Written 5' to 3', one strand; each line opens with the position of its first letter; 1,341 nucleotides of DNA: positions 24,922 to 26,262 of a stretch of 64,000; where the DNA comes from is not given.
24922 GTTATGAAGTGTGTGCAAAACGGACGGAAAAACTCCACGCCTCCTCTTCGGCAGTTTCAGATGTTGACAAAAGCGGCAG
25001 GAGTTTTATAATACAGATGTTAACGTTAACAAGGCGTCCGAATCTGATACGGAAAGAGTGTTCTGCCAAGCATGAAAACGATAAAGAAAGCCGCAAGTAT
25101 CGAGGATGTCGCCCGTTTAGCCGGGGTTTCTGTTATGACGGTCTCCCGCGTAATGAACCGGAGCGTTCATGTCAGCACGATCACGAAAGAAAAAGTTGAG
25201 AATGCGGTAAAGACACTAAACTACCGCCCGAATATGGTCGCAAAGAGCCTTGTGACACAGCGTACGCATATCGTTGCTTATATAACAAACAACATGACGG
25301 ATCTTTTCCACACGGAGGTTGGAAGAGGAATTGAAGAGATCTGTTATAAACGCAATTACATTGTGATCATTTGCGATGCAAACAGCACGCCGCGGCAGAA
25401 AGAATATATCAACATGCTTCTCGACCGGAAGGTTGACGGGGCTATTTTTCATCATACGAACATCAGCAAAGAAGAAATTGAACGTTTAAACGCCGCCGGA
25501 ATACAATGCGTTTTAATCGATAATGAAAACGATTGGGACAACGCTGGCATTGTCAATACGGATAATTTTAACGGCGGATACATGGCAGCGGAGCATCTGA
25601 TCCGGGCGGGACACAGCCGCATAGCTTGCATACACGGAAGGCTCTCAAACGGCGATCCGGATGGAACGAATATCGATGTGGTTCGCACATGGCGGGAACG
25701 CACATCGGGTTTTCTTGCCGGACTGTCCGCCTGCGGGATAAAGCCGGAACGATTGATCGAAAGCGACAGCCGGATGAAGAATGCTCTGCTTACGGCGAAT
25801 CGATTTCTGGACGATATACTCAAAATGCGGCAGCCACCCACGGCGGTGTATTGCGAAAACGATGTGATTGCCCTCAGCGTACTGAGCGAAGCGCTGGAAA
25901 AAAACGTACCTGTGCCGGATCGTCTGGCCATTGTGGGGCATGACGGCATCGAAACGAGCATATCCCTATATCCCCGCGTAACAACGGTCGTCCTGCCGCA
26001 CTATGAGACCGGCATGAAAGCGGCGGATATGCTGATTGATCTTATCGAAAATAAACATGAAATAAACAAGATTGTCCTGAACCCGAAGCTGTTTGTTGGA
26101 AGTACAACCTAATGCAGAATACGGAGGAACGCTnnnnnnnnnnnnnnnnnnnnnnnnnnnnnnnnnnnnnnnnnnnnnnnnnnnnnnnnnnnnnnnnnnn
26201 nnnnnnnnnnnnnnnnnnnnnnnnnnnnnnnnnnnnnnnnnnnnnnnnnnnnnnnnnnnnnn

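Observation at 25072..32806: Uncharacterised catabolic cluster: creatinase-like M24 protein + CUT1 sugar-type importer + Php-type hydrolase + unknown protein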

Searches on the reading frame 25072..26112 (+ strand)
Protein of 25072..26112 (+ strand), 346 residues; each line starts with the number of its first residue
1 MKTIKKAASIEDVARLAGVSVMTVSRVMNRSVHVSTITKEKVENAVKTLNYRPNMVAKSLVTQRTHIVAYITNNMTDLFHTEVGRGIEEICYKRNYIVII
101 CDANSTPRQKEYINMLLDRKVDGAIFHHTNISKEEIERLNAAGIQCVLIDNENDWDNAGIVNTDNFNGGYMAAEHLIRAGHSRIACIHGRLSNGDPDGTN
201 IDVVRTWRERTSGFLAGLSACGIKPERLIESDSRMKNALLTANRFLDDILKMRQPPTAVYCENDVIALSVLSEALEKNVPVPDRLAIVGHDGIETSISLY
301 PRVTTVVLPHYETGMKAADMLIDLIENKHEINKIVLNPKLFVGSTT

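Call 3: search_protein_families(library=pfam, proteins=[window:25072-26112:+], max_evalue=0.01)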
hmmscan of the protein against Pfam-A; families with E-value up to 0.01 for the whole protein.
window:25072-26112:+ (346 aa): 5 families
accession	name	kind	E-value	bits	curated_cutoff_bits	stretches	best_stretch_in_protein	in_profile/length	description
PF13377.12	Peripla_BP_3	-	3.2e-27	96.1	26.5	1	173-346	1-167/167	Periplasmic binding protein-like domain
PF00532.27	Peripla_BP_1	-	2e-21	77.2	22.2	1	70-333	6-269/281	Periplasmic binding proteins and sugar binding domain of LacI family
PF00356.27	LacI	-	8.8e-20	70.7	27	1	9-54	1-46/46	Bacterial regulatory proteins, lacI family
PF13407.12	Peripla_BP_4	-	4.6e-18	66.1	35.1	1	68-328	1-257/258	Periplasmic binding protein domain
PF13542.12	HTH_Tnp_ISL3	-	0.0014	18.4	27.4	1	6-31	26-50/51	Helix-turn-helix domain of transposase family ISL3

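Call 4: search_protein_families(library=ncbifam, proteins=[window:25072-26112:+], max_evalue=0.01)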
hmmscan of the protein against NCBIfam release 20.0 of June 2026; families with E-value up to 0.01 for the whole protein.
window:25072-26112:+ (346 aa): 19 families
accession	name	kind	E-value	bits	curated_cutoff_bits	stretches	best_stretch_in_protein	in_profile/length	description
NF047341.1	lactose_RbsR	equivalog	6.7e-58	196.6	382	1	6-342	1-324/331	ribose utilization transcriptional repressor RbsR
NF007979.0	PRK10703.1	equivalog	7.7e-57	192.9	501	1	8-341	2-326/341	HTH-type transcriptional repressor PurR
NF007743.0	PRK10423.1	equivalog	1e-54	185.9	531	1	8-342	2-326/330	ribose operon transcriptional repressor RbsR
NF008269.0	PRK11041.1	equivalog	1.8e-50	171.9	436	1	5-329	7-319/342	DNA-binding transcriptional regulator CytR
TIGR01481.1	ccpA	equivalog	1.2e-46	159.6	442.35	1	9-336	4-318/330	catabolite control protein A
NF052440.1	TransRegGNTRPSEAE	equivalog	7.4e-44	150.2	400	1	8-331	6-317/333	HTH-type transcriptional regulator GntR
NF007075.0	PRK09526.1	subfamily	1.2e-43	149.4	340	1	5-344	3-329/358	LacI family DNA-binding transcriptional regulator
NF047913.1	TransRegIdnR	equivalog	6.3e-41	140.7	500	1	7-345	5-330/331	DNA-binding transcriptional regulator IdnR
NF008002.0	PRK10727.1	equivalog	3.2e-40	138.2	557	1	8-331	2-313/341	HTH-type transcriptional regulator GalR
NF007449.0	PRK10014.1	subfamily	3.7e-38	131.4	310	1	4-340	3-338/342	Mal regulon transcriptional regulator MalI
NF007706.0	PRK10401.1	equivalog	3.1e-34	118.8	555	1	9-318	3-300/346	HTH-type transcriptional regulator GalS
TIGR02405.1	trehalos_R_Ecol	equivalog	1.6e-26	93.4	357.35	1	9-339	3-310/311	trehalose operon repressor TreR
TIGR02417.1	fruct_sucro_rep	subfamily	8.9e-25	87.6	389.55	1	10-329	2-311/327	D-fructose-responsive transcription factor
NF051853.1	TransRegUriRCory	equivalog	6.1e-23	81.4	550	1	10-334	3-311/327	transcriptional regulator UriR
NF011563.0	PRK14987.1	equivalog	2.5e-22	79.6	433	1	5-329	3-313/331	gluconate operon transcriptional repressor GntR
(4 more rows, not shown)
